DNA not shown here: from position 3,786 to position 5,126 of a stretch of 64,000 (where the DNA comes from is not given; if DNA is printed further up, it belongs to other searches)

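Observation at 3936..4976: XRE HTH fused to an ImmA/IrrE HExxH peptidase domain, translationally coupled to the TS-like gene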

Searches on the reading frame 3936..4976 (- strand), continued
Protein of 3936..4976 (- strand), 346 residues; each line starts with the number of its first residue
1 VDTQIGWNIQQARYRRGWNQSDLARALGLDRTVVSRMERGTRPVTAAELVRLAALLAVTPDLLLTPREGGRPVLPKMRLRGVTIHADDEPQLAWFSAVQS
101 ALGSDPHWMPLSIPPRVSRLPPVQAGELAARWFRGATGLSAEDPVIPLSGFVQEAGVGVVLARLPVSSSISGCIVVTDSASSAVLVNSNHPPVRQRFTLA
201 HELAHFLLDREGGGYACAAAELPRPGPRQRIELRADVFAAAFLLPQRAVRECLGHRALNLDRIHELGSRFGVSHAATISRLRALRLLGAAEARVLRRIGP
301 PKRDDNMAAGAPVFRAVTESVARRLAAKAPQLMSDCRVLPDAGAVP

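Call 45: search_solved_structures(query=window:3936-4976:-, max_evalue=0.01, show_alignments=2)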
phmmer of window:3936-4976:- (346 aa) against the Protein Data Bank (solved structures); distinct sequences matched with E-value up to 0.01: 14.
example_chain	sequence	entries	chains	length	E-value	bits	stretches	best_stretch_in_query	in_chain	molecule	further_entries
3vk0_A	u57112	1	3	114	6e-08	35.5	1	5-68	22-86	Transcriptional regulator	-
8slm_A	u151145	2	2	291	7.5e-07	31.9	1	177-281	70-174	Zn dependent hydrolase fused to HTH domain, IrrE ortholog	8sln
7t5t_A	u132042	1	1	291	7.8e-07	31.9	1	189-279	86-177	CapP toxin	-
3dte_A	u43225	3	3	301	5.3e-06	29.1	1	178-278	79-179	IrrE protein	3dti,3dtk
1y7y_A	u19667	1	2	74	9.6e-05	25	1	5-61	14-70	C.AhdI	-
9vzy_A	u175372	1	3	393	0.00015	24.3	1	168-288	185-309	HTH cro/C1-type domain-containing protein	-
2b5a_A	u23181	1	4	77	0.00058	22.4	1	4-59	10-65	C.BclI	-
4ich_A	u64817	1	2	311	0.0018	20.8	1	15-74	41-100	Transcriptional regulator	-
4ia8_A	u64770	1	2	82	0.0019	20.7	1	4-53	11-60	Regulatory protein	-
4i6u_A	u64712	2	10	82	0.0026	20.3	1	4-53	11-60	Regulatory protein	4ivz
3clc_A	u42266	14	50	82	0.0026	20.3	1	4-53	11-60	Regulatory protein | R-M CONTROLLER PROTEIN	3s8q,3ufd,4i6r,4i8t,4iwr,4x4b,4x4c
4fn3_A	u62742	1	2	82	0.0027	20.2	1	4-52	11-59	Regulatory protein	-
3g5g_A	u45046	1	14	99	0.0043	19.6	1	4-53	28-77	Regulatory protein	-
1sq8_A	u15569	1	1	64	0.0089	18.5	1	5-64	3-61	dh434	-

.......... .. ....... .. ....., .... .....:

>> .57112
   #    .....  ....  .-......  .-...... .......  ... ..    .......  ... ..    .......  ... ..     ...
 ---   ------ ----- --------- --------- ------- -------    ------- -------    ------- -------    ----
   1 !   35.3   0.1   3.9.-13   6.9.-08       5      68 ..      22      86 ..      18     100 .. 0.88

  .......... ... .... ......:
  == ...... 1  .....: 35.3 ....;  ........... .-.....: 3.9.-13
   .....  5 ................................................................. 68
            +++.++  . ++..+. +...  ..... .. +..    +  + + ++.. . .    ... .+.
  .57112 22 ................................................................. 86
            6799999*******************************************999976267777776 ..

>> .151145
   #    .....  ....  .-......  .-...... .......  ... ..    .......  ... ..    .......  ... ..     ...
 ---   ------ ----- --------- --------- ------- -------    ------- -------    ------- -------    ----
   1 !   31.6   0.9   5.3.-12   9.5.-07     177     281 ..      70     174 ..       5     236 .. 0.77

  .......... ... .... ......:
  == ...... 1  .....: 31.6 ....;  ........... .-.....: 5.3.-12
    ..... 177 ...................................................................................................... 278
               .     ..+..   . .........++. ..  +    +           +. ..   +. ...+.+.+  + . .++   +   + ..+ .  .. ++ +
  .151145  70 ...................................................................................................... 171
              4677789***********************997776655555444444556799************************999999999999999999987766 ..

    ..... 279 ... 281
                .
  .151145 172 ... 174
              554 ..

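Call 50: search_protein_families(library=pfam, proteins=[L010:2783-3532:-, L010:1975-2907:+], max_evalue=1)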
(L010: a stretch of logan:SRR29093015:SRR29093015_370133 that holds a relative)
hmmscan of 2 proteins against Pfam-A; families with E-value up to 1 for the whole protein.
L010:2783-3532:- (249 aa): 1 family
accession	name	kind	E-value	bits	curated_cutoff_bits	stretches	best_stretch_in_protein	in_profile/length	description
PF03167.25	UDG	-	0.00015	22.3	24.3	1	53-198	11-122/141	Uracil DNA glycosylase superfamily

L010:1975-2907:+ (310 aa): 4 families
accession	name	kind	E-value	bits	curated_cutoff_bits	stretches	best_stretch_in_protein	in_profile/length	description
PF04055.27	Radical_SAM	-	5e-17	63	29.5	1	9-167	1-163/166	Radical SAM superfamily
PF13353.11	Fer4_12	-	0.0008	20.2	22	1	14-92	14-95/137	4Fe-4S single cluster domain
PF13186.11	SPASM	-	0.029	15.1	21.5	1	234-276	1-43/67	Iron-sulfur cluster-binding domain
PF22700.2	MVD-like_N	-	0.033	14.3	27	1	224-245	126-147/157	Diphosphomevalonate decarboxylase-like N-terminal domain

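Call 66: predict_structure(alignment_id=A4)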
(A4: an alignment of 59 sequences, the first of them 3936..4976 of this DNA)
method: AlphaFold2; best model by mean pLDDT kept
length: 346 residues; sequences in the alignment: 59
mean_pLDDT: 87.6   pTM: 0.83
mean pLDDT of the five models: 87.6, 87.5, 86.1, 81.8, 80.8
residues with pLDDT >= 90: 235; 70-90: 72; 50-70: 28; < 50: 11
segments of 3 or more residues with pLDDT < 50: 216-221, 306-308
pLDDT, mean of each block of 10 residues (from residue 1): 87 86 96 94 96 97 79 69 80 92 80 91 97 95 92 92 89 85 93 94 92 53 62 95 97 93 94 95 97 92 54 85 94 92 85
secondary structure, 60 per line:
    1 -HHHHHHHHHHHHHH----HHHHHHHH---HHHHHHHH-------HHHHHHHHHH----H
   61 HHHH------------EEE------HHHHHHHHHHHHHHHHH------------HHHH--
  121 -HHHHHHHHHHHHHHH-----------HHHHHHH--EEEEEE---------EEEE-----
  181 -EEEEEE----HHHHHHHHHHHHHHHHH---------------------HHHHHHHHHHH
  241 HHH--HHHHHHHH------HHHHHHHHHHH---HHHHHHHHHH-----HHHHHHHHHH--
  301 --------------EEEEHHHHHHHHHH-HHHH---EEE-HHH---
elements in order: H2-15 H20-27 H31-38 H46-55 H60-64 E77-79 H86-102 H115-118 H122-136 H148-154 E157-162 E172-175 E182-187 H192-208 H230-243 H246-253 H260-270 H274-283 H289-298 E315-318 H319-328 H330-333 E337-339

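Call 71: fold_search(model_id=the predicted structure, library=pdb)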
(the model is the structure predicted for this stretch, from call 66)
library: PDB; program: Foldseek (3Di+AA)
matches with E <= 10: 500; with E <= 0.001: 4
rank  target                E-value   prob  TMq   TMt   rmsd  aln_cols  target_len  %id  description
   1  3dti                  4.0e-05  1.00  0.34  0.47   5.5       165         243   25  Crystal structure of the IRRE protein, a central regulator of DNA damage repair in deinococcaceae (released 2009-02-10)
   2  7t5t                  9.3e-05  1.00  0.32  0.39   6.9       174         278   23  Structure of Thauera sp. K11 CapP (released 2022-09-14)
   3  3dte                  1.6e-04  1.00  0.34  0.46   5.4       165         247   25  Crystal structure of the IRRE protein, a central regulator of DNA damage repair in deinococcaceae (released 2009-02-10)
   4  8sln_A                2.8e-04  1.00  0.33  0.46   5.5       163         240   27  Crystal structure of Deinococcus geothermalis PprI complexed with ssDNA (released 2024-03-13)
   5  8slm                  1.6e-03  1.00  0.31  0.42   6.4       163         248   28  Crystal structure of Deinococcus geothermalis PprI (released 2024-03-13)
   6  2b5a_B                2.2e-03  1.00  0.18  0.77   1.2        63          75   27  C.BclI, Control Element of the BclI Restriction-Modification System (released 2006-01-03)
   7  2b5a_C                2.7e-03  1.00  0.18  0.75   1.3        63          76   27  C.BclI, Control Element of the BclI Restriction-Modification System (released 2006-01-03)
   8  2b5a_A                3.0e-03  1.00  0.19  0.78   1.7        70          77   26  C.BclI, Control Element of the BclI Restriction-Modification System (released 2006-01-03)
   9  2axu_B                3.7e-03  0.82  0.18  0.20  19.1       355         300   11  Structure of PrgX (released 2005-12-06)
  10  6cyy_A                3.9e-03  1.00  0.31  0.32  11.5       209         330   21  Mycobacterium tuberculosis transcriptional regulator (released 2019-04-17)
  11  1y7y_B                4.5e-03  1.00  0.17  0.85   1.1        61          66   34  High-resolution crystal structure of the restriction-modification controller protein C.AhdI from Aeromonas hydrophila (released 2005-02-22)
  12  3vk0_B                7.3e-03  1.00  0.19  0.72   1.2        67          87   36  Crystal Structure of hypothetical transcription factor NHTF from Neisseria (released 2012-03-14)
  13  3zkc_B                7.3e-03  1.00  0.17  0.88   1.2        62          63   31  Crystal structure of the master regulator for biofilm formation SinR in complex with DNA. (released 2013-03-06)
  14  1y7y_A                7.7e-03  1.00  0.17  0.82   1.1        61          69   34  High-resolution crystal structure of the restriction-modification controller protein C.AhdI from Aeromonas hydrophila (released 2005-02-22)
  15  3u3w_A                9.0e-03  0.82  0.17  0.21  16.5       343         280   12  Crystal Structure of Bacillus thuringiensis PlcR in complex with the peptide PapR7 and DNA (released 2013-01-09)
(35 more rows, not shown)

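Call 84: find_encoding_contigs(protein=P0010, flank=8000, max_places=2)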
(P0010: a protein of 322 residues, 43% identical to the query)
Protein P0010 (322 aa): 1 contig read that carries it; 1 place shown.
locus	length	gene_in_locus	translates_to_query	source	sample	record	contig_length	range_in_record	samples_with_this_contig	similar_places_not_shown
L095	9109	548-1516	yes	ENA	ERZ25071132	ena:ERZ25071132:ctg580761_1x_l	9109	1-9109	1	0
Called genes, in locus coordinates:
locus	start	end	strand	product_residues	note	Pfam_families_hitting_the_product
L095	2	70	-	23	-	?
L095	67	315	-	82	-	-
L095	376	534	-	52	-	-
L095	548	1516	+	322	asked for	PF13560:HTH_31, PF01381:HTH_3, PF12844:HTH_19 (faint), PF13443:HTH_26 (weak), PF06114:Peptidase_M78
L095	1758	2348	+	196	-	-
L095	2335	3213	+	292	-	PF03819:MazG (weak), PF18722:MazG_C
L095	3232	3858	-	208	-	PF03167:UDG (faint)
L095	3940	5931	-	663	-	PF18135:Type_ISP_C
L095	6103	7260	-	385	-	-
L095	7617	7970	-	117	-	-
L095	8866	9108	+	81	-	?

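Call 85: find_encoding_contigs(protein=P0009, flank=8000, max_places=2)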
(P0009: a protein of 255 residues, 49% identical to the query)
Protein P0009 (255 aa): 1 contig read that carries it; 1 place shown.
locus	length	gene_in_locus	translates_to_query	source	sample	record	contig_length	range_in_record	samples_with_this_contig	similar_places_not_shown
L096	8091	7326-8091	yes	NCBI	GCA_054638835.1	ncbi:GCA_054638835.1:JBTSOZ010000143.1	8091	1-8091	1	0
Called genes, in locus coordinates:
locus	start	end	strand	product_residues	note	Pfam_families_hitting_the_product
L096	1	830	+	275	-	PF05065:Phage_capsid (weak)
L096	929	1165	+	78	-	-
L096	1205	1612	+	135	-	-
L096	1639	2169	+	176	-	-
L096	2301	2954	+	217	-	-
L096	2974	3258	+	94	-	-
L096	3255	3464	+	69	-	-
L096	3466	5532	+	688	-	-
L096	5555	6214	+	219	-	-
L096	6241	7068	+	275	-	-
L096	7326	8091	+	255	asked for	PF13560:HTH_31 (weak), PF01381:HTH_3, PF06114:Peptidase_M78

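Call 86: find_encoding_contigs(protein=P0008, flank=8000, max_places=2)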
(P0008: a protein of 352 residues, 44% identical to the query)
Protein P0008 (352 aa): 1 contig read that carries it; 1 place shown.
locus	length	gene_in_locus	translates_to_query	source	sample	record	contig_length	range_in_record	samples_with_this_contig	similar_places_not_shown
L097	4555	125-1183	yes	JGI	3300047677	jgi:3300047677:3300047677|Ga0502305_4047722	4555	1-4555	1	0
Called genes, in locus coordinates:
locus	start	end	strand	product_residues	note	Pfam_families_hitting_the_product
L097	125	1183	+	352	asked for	PF12844:HTH_19 (weak), PF13560:HTH_31, PF01381:HTH_3, PF06114:Peptidase_M78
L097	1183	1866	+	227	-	-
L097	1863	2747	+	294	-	PF18722:MazG_C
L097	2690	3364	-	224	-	PF03167:UDG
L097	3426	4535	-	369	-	PF01425:Amidase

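Call 93: search_solved_structures(query=A2, max_evalue=0.001, show_alignments=5)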
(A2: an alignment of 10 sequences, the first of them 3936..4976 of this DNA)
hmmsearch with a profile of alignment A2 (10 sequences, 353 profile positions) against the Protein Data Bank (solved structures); distinct sequences matched with E-value up to 0.001: 30.
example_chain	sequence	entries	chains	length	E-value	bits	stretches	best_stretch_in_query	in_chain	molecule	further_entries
9vzy_A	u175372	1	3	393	9.2e-13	51.4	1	155-351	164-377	HTH cro/C1-type domain-containing protein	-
7t5t_A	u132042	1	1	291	1.3e-11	47.6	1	198-295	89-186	CapP toxin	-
8slm_A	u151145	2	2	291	7.2e-10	41.9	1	188-287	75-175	Zn dependent hydrolase fused to HTH domain, IrrE ortholog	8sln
2b5a_A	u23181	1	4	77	2.1e-09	40.4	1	7-68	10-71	C.BclI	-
3dte_A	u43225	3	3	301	2.8e-09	40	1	188-286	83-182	IrrE protein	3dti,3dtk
3vk0_A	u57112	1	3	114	1.7e-08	37.4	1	9-74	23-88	Transcriptional regulator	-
8tac_A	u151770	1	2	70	4.6e-08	35.9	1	6-61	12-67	DBP48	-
4ia8_A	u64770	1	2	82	3.3e-07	33.2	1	11-62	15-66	Regulatory protein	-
1y7y_A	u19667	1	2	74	5.5e-07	32.4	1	7-66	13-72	C.AhdI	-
1sq8_A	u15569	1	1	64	8.2e-07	31.8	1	8-68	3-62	dh434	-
4i6u_A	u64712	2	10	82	2.5e-06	30.3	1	11-62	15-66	Regulatory protein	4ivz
3clc_A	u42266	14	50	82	2.7e-06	30.1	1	11-62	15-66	Regulatory protein | R-M CONTROLLER PROTEIN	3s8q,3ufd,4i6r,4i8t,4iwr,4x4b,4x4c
4fn3_A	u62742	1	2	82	3.1e-06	29.9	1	11-62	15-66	Regulatory protein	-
2p5t_A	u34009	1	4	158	3.1e-06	29.9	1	8-66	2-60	Putative transcriptional regulator PezA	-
3g5g_A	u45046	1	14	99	4.6e-06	29.4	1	11-62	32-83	Regulatory protein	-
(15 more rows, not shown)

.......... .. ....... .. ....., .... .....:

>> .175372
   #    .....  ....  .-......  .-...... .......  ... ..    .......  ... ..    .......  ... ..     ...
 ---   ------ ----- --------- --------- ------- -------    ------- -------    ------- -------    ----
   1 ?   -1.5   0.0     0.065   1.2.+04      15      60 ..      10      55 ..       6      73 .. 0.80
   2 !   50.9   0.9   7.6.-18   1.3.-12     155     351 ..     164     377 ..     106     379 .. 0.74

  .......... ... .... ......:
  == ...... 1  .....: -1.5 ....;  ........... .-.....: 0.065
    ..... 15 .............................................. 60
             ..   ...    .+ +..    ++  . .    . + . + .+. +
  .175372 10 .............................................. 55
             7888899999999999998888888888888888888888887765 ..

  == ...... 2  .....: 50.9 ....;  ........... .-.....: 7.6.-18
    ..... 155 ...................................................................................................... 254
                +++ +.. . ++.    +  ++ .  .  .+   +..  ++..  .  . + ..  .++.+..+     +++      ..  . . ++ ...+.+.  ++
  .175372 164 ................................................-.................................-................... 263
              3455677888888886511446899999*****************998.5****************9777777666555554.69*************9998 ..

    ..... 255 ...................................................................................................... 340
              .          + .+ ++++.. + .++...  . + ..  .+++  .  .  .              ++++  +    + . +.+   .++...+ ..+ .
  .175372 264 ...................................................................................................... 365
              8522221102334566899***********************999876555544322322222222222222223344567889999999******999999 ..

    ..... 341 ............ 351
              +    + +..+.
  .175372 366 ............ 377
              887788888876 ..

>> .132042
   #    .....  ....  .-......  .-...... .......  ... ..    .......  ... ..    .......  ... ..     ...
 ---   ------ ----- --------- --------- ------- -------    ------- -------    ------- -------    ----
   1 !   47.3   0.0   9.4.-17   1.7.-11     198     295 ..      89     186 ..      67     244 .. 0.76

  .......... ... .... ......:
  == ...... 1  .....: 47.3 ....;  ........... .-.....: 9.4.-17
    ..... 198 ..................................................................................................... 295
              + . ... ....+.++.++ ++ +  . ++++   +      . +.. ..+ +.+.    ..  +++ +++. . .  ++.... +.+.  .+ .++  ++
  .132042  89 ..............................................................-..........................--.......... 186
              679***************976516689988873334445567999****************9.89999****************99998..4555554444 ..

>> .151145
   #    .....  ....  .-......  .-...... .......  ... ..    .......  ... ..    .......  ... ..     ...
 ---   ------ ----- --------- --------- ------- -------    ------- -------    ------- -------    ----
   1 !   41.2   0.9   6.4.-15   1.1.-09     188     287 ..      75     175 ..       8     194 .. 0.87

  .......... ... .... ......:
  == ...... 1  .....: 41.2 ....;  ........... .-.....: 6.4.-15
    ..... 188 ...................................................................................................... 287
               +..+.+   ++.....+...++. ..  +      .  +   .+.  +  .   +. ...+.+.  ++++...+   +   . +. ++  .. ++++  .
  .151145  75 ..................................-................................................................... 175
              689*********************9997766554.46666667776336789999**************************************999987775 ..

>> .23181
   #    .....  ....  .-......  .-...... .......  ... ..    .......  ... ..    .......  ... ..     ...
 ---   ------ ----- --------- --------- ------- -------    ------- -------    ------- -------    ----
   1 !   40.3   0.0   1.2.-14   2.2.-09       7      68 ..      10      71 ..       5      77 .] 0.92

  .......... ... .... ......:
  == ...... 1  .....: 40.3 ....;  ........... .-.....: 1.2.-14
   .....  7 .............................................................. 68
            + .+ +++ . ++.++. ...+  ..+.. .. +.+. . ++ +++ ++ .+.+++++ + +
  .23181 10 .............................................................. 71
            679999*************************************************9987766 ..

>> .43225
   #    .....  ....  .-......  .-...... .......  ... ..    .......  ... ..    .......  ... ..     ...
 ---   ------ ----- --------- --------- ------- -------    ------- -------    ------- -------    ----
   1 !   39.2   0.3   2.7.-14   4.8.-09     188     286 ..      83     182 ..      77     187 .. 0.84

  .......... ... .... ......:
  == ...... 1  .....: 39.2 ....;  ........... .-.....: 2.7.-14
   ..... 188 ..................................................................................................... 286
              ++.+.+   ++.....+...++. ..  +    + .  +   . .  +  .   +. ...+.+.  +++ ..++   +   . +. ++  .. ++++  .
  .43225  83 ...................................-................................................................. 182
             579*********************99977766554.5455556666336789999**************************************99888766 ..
